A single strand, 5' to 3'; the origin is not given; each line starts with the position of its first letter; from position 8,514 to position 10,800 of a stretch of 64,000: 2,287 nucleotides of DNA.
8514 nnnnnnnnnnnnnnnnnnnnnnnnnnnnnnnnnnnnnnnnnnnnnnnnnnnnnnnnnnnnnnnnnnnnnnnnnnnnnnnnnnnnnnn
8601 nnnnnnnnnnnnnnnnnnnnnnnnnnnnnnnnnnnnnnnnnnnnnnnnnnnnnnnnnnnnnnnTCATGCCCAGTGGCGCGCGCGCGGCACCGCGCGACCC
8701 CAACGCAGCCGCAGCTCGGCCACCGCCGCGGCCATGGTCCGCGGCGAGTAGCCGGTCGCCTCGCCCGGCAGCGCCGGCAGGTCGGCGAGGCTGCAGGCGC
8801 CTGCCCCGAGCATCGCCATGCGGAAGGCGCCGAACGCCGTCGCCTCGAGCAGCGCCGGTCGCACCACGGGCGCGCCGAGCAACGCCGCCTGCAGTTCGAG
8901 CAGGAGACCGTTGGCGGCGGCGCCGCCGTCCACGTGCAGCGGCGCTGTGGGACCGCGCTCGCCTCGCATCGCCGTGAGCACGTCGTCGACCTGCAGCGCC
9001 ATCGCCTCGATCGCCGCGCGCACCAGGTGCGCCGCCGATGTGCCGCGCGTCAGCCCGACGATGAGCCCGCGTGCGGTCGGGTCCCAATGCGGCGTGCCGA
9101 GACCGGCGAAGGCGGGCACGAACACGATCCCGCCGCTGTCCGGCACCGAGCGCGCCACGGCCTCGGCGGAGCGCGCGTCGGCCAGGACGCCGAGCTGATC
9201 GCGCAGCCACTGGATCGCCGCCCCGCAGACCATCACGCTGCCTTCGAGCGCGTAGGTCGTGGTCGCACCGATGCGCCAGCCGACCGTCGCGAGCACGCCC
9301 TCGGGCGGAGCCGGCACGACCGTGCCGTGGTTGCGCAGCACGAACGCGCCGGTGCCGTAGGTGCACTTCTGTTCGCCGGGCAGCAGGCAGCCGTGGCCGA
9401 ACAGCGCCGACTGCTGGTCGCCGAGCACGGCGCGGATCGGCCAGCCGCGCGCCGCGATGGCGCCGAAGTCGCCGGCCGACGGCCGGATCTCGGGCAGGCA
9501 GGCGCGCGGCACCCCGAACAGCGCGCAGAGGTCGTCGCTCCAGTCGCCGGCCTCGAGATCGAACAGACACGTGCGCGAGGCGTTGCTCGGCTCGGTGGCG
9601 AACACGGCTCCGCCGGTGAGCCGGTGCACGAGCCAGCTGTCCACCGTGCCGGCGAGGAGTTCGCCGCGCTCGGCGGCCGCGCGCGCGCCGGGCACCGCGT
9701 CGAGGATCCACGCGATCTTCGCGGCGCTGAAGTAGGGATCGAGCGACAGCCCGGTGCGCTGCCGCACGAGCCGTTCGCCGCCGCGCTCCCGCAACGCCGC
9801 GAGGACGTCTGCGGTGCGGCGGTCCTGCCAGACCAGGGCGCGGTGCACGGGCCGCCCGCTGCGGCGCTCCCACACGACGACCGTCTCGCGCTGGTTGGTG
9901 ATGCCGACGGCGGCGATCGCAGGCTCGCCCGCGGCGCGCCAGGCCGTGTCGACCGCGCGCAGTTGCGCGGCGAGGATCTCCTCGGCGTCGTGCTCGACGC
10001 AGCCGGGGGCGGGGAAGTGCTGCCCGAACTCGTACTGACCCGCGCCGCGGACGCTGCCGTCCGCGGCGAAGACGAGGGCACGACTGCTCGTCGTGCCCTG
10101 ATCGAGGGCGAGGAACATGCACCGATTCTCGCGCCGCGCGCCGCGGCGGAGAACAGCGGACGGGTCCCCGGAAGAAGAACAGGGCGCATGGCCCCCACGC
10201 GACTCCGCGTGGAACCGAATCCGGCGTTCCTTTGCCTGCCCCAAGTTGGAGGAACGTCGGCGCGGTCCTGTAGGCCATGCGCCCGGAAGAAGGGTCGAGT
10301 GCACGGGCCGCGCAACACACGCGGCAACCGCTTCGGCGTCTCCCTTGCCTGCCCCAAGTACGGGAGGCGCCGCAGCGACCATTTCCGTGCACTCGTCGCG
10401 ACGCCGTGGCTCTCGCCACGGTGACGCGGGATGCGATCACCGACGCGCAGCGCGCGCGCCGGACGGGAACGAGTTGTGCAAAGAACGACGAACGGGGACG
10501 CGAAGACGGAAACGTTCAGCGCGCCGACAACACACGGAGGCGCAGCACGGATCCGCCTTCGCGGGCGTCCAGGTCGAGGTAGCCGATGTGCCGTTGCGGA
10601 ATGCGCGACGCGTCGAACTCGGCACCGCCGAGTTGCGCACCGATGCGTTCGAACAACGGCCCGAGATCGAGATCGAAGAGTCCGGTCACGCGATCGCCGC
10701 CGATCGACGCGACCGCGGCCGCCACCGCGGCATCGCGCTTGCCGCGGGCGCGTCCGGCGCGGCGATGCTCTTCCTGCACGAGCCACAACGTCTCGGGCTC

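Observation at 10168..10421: Tandem pair of structured RNA-like units with an identical 15-nt loop: candidate novel riboswitch or sRNA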

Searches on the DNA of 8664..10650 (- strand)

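Call 4: search_rna_families(source=window, start=10000, end=10650, threshold=evalue, max_evalue=10, show_alignments=3)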
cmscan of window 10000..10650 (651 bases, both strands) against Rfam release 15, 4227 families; matches with E-value up to 10: 8.
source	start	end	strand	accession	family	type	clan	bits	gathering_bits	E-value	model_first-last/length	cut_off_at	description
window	10037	10101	-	RF02868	ncS037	Gene; sRNA;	-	23.8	112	0.1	1-152/152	no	Burkholderia sRNA 37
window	10032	10153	-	RF02809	RsmW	Gene; sRNA;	CL00106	22.5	52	0.14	1-124/124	no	RsmW RNA family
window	10335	10371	-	RF01836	weev_FSE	Cis-reg; frameshift_element;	-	21.6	40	0.85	1-27/27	no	ribosomal frameshift site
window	10347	10447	-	RF01529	CC3552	Gene; sRNA;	-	19.8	50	0.74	1-106/106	no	Cauldobacter sRNA CC3552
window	10335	10371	+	RF01836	weev_FSE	Cis-reg; frameshift_element;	-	18.6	40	4.1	1-27/27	no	ribosomal frameshift site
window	10021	10080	+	RF03207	mir-3960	Gene; miRNA;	-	18.2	73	7.9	1-73/73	no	mir-3960 microRNA precursor family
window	10043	10067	+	RF02868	ncS037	Gene; sRNA;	-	17.5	112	2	121-145/152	no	Burkholderia sRNA 37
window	10146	10198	-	RF03449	mir-6827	Gene; miRNA;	-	14.6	80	9.2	1-55/55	no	mir-6827 microRNA precursor family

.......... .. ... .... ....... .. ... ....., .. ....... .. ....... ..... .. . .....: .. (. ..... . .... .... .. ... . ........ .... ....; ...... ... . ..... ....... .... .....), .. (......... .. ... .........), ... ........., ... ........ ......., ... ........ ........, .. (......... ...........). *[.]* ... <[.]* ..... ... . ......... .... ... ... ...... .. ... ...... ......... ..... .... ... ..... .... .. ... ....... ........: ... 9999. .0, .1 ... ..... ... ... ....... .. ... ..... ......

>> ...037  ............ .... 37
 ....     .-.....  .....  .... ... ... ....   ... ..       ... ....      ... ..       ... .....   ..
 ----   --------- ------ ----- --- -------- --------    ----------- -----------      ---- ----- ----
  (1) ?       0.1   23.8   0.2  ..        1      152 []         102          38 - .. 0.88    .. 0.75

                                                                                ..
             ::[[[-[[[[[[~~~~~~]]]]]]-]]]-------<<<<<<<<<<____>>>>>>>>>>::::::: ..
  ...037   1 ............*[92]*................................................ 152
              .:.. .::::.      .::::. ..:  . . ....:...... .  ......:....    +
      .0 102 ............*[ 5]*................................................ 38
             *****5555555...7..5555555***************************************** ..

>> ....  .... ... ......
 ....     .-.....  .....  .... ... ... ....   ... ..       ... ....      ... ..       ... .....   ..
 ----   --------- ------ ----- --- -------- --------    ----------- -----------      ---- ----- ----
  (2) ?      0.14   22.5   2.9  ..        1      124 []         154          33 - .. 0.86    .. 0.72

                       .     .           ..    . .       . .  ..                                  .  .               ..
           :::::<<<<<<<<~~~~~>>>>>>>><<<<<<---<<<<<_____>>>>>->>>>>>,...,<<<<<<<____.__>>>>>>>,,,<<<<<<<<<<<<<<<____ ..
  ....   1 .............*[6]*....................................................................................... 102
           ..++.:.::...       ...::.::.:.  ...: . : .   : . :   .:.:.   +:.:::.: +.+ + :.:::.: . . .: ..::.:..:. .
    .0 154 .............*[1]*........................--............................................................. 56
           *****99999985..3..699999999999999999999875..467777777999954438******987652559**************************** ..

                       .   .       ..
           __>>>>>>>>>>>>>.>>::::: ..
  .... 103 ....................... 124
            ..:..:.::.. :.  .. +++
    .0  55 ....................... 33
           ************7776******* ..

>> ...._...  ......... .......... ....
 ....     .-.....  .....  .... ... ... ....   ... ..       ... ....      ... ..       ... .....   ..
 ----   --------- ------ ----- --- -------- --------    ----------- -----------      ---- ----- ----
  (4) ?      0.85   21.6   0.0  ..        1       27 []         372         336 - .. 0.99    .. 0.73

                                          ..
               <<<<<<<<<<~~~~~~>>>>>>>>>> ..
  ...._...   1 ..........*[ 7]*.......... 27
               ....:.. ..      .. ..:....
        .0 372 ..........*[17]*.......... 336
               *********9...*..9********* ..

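Call 57: search_rna_families(sources=[L001, L004, L105, L130, L156, L172, L184, L159, L166], threshold=gathering)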
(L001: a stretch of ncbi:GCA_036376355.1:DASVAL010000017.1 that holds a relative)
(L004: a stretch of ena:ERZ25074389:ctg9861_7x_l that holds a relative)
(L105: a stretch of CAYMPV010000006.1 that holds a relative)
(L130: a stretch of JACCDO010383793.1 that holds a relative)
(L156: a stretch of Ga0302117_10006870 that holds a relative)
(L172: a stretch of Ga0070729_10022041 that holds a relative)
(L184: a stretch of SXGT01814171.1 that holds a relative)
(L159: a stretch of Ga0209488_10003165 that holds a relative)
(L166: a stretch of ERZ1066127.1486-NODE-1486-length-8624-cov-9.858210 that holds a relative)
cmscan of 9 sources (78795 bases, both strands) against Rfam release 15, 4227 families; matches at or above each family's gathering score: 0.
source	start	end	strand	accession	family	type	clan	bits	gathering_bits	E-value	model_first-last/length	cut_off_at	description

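Call 58: search_with_rna_model(model_id=R1, source=window, start=10286, end=10560, max_evalue=10, filters=off)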
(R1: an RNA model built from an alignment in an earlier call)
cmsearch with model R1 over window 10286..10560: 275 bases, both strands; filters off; matches with E-value up to 10: 8.
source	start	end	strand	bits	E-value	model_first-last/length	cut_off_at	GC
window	10286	10402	-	51.7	4.3e-14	1-162/162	no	0.68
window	10289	10408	+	7.4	0.01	1-162/162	no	0.7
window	10521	10544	-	3.9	0.085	107-130/162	no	0.71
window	10427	10469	-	2.3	0.22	1-162/162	no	0.77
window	10477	10507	-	-2.1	2.9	1-162/162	no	0.58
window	10412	10430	+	-2.5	3.6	1-162/162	no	0.79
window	10404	10421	-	-2.7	4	109-129/162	no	0.78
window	10470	10478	+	-3.8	8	115-123/162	no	0.56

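Call 59: search_with_rna_model(model_id=R1, sources=[L001, L002, L004, L006, L007, L008, L009, L010, L011, L012, L013, L014, L015, L016, L017, L018, L019, L020, L021, L022, L023, L024, L025, L026, L027, L028, L029, L030, L031, L032, L033, L034, L035, L036, L037, L038, L039, L040, L041, L042, L043, L044, L045, L046, L047, L048, L049, L050, L051, L052, L053, L054, L055, L056, L057, L058, L059, L060, L061, L062, L063, L064, L065, L066, L067, L068, L069, L070, L071, L072, L073, L074, L075, L076, L077, L078, L079, L080, L081, L082, L083, L084, L085, L086, L087, L088, L089, L090, L091, L092, L093, L094, L095, L096, L097, L098, L099, L100], max_evalue=0.01)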
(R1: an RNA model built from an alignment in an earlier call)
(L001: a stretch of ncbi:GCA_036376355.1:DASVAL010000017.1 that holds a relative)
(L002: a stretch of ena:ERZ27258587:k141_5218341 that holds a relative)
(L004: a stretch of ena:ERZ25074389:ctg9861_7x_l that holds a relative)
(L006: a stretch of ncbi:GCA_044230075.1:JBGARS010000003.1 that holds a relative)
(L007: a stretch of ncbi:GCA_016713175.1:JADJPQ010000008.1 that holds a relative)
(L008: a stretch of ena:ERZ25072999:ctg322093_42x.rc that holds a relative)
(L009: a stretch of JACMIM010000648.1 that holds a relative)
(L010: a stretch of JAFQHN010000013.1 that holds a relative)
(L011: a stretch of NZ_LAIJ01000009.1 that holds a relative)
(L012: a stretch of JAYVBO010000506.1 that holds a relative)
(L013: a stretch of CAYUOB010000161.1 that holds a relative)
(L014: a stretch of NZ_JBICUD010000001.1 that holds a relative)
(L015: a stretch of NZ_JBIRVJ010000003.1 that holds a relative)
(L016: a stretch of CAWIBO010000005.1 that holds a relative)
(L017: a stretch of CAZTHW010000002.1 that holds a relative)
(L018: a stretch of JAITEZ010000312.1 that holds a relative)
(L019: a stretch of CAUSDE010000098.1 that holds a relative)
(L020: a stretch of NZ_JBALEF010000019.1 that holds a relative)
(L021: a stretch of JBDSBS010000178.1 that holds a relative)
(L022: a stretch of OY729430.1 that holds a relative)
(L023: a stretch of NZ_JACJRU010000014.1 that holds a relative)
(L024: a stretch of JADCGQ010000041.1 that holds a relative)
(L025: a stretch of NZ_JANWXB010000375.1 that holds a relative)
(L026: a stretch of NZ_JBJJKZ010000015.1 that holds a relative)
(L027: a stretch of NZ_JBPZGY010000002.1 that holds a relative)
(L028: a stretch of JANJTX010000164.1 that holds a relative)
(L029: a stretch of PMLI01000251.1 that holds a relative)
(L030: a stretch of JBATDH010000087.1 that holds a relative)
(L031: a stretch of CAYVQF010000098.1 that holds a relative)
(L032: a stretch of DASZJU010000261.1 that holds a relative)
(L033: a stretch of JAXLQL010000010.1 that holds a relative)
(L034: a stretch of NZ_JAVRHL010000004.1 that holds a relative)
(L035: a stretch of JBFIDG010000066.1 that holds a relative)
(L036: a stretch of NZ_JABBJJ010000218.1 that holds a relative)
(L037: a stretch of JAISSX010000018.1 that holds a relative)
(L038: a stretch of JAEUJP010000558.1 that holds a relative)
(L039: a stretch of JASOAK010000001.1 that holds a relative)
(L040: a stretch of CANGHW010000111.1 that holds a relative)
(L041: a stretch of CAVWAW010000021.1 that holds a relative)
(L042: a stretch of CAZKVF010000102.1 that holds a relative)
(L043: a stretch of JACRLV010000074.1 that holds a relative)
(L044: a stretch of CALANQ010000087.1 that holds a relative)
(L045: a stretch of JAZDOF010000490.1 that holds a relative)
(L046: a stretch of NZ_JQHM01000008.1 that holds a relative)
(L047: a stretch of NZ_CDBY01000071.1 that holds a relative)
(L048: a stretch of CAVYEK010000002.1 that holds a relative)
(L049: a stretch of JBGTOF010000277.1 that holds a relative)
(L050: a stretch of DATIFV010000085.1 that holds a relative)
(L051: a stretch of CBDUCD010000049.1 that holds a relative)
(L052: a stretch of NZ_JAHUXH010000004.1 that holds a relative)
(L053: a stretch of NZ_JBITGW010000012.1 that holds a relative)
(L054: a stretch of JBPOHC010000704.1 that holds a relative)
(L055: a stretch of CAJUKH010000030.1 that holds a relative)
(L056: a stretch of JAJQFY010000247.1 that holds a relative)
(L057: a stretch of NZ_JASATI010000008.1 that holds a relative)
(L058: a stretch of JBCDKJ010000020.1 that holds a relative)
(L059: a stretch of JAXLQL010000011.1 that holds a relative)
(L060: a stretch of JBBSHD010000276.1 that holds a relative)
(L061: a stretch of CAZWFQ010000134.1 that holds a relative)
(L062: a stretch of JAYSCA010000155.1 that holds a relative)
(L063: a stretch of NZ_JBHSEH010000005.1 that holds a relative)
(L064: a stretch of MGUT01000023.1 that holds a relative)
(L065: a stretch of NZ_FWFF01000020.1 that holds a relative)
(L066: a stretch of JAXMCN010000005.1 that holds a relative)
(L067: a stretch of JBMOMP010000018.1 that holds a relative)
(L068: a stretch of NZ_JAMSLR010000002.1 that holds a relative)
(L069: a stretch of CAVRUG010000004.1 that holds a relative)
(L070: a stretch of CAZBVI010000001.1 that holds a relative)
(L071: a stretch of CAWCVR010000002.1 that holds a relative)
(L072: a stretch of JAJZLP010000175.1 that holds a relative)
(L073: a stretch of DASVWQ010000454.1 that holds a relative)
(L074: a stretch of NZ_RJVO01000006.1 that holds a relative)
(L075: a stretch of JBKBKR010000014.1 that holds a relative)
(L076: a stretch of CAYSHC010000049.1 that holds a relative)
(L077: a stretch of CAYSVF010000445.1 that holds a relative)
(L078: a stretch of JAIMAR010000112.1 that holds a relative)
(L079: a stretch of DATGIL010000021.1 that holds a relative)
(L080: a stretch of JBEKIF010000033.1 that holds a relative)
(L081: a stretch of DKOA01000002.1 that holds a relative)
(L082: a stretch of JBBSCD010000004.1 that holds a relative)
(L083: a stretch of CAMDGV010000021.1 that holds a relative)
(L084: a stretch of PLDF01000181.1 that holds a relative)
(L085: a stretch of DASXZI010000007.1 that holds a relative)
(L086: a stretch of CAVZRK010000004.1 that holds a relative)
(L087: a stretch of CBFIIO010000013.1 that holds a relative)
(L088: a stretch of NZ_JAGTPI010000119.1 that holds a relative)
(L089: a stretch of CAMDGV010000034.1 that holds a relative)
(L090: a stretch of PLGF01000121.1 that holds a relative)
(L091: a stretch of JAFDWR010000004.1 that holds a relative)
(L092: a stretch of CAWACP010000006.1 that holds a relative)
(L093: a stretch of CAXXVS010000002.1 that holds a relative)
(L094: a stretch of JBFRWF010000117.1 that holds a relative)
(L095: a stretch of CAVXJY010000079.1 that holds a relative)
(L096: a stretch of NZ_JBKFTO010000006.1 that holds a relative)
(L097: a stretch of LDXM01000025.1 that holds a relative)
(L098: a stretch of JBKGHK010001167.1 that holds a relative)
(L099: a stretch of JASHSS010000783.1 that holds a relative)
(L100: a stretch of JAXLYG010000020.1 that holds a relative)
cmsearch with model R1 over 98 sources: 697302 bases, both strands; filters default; matches with E-value up to 0.01: 10.
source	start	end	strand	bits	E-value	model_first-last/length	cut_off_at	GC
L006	2852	2975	+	68.9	4.4e-15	1-162/162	no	0.65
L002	3757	3870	+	64.1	7.5e-14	1-162/162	no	0.64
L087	5788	5911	-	63.9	8.4e-14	1-162/162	no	0.53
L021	7311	7426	+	63.7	9.4e-14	1-162/162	no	0.62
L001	3595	3708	+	60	8.3e-13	1-162/162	no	0.61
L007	2657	2778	+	58.9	1.6e-12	1-162/162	no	0.66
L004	3634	3753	+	56.2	7.8e-12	1-162/162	no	0.62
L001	3820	3946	+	53.4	4.1e-11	1-162/162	no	0.65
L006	2747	2851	+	39.3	1.7e-07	1-162/162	no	0.66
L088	294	363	+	22.2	0.0041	35-104/162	no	0.66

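Call 76: search_with_rna_model(model_id=R1, sources=[L196, L197, L198, L008], max_evalue=1, filters=off)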
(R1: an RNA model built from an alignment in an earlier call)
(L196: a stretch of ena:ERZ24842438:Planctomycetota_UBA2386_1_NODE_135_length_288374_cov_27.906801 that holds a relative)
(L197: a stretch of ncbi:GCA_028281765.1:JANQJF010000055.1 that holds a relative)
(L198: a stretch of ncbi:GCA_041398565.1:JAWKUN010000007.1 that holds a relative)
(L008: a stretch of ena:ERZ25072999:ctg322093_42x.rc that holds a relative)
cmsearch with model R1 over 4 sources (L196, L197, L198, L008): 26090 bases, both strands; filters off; matches with E-value up to 1: 7.
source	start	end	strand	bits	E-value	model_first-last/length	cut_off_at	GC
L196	2286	2410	+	46.5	9.1e-11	1-162/162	no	0.64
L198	2185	2307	+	20.1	0.00054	1-162/162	no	0.63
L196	2413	2480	+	16.2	0.0055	1-162/162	no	0.57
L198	2348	2390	+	15.8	0.0068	44-95/162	no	0.74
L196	2294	2396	-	12.5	0.047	9-148/162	no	0.65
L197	3602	3674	+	8.3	0.59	1-162/162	no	0.71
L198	2209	2263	-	7.6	0.89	38-101/162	no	0.71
